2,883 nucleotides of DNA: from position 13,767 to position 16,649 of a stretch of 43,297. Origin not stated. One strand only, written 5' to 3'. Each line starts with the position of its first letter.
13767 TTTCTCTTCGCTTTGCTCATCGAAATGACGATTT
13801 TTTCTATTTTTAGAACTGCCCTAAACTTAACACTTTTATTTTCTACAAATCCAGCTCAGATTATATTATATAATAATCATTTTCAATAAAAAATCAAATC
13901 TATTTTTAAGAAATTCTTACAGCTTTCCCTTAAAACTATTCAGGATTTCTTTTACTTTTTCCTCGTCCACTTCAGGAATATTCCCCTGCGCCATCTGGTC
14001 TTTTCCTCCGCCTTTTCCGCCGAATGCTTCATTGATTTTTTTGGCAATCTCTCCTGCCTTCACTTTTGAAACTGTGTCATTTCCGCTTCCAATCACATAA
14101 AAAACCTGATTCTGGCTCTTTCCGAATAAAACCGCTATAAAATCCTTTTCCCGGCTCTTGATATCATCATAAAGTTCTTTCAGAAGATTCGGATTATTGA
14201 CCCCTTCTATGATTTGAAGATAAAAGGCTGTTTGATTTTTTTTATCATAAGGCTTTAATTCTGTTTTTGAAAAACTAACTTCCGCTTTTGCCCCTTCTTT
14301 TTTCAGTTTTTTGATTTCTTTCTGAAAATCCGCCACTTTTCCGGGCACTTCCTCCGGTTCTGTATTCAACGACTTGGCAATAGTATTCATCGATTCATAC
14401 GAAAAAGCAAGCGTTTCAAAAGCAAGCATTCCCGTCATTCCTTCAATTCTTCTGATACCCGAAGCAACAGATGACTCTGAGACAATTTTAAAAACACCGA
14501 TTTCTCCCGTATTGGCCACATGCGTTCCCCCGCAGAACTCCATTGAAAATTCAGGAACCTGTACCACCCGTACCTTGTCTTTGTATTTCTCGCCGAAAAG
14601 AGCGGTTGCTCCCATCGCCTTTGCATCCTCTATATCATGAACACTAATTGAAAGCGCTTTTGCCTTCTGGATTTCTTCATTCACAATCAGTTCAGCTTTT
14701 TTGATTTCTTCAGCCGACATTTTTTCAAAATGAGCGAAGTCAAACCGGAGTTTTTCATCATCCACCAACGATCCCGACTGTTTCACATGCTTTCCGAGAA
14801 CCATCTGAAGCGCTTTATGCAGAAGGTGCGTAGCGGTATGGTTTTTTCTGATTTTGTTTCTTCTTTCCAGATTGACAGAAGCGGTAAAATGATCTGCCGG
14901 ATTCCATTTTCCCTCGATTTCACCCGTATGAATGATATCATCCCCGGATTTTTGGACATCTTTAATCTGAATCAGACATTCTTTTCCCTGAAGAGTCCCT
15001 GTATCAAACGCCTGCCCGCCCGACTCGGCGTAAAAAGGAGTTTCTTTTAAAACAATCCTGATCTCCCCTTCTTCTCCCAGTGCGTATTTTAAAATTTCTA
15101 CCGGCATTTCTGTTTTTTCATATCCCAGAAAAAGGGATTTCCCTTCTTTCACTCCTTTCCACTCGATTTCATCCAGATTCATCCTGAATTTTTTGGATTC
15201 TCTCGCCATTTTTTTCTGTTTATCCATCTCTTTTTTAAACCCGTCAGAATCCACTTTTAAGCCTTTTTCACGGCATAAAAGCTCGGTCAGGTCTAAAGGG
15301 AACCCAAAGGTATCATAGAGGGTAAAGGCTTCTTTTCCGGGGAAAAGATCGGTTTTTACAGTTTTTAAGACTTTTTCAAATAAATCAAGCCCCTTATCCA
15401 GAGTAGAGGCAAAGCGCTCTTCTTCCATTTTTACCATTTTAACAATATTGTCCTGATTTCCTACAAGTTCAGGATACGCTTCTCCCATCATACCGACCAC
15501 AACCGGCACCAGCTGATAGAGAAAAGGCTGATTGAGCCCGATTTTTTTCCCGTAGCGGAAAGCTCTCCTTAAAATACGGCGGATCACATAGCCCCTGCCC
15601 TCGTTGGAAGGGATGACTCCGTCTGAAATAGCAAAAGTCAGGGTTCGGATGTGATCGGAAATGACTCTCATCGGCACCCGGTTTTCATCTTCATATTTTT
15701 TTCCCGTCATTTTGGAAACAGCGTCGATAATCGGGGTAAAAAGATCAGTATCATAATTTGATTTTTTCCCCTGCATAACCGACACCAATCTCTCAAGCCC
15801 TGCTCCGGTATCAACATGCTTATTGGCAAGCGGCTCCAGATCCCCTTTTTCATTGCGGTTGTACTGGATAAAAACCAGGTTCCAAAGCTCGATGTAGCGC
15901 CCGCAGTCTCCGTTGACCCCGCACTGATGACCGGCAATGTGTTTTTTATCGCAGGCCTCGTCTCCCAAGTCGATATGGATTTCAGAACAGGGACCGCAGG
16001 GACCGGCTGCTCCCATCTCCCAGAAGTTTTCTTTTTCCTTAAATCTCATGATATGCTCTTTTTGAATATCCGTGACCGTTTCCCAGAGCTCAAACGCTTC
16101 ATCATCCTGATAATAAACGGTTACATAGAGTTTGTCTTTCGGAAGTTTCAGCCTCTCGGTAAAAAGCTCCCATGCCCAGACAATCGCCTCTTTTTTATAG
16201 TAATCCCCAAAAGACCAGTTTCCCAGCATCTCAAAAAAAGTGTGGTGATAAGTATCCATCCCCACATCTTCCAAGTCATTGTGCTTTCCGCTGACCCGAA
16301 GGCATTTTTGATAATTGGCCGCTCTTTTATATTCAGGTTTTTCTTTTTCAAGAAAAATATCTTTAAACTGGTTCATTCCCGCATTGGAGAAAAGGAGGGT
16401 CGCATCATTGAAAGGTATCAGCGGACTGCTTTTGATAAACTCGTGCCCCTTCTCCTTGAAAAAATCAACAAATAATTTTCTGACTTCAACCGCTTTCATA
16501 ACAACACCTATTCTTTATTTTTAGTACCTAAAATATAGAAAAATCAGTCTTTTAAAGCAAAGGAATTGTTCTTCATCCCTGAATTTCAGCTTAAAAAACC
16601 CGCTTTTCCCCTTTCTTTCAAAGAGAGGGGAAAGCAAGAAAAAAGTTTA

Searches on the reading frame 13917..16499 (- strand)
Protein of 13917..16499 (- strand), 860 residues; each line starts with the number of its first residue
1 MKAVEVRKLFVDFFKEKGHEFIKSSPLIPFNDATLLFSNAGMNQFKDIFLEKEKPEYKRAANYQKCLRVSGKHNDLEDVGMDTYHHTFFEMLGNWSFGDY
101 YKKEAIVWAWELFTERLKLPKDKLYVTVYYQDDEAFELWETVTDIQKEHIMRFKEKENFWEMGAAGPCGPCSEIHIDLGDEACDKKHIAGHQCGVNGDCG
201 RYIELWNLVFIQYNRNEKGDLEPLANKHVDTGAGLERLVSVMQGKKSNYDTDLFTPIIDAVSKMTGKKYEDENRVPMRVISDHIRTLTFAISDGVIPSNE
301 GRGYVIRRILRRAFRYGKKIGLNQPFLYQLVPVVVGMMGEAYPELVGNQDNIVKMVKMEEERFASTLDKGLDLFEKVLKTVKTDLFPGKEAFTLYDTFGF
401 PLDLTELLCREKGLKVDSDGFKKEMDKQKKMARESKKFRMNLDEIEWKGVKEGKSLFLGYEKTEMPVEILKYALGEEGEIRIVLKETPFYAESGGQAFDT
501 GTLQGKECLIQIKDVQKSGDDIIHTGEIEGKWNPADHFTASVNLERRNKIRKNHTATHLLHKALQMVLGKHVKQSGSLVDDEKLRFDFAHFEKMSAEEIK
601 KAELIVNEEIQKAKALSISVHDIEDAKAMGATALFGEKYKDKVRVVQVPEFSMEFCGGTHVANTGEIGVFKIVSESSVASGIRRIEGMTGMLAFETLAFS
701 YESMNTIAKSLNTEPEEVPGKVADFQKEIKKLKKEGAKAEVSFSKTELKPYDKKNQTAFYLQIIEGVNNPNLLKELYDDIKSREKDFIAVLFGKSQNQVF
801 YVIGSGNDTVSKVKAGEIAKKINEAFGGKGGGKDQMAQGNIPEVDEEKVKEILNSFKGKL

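Call 8: search_protein_families(library=pfam, proteins=[window:13917-16499:-], max_evalue=0.01)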
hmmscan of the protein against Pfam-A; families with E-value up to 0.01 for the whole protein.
window:13917-16499:- (860 aa): 3 families
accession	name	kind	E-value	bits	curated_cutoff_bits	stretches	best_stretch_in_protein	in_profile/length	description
PF01411.24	tRNA-synt_2c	-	1.3e-208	694.5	30.3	1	5-544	1-550/552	tRNA synthetases class II (A)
PF07973.19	tRNA_SAD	-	8e-20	71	24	1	643-686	1-44/44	Threonyl and Alanyl tRNA synthetase second additional domain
PF02272.25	DHHA1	-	1.2e-13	51.9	25.9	1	760-857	6-97/102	DHHA1 domain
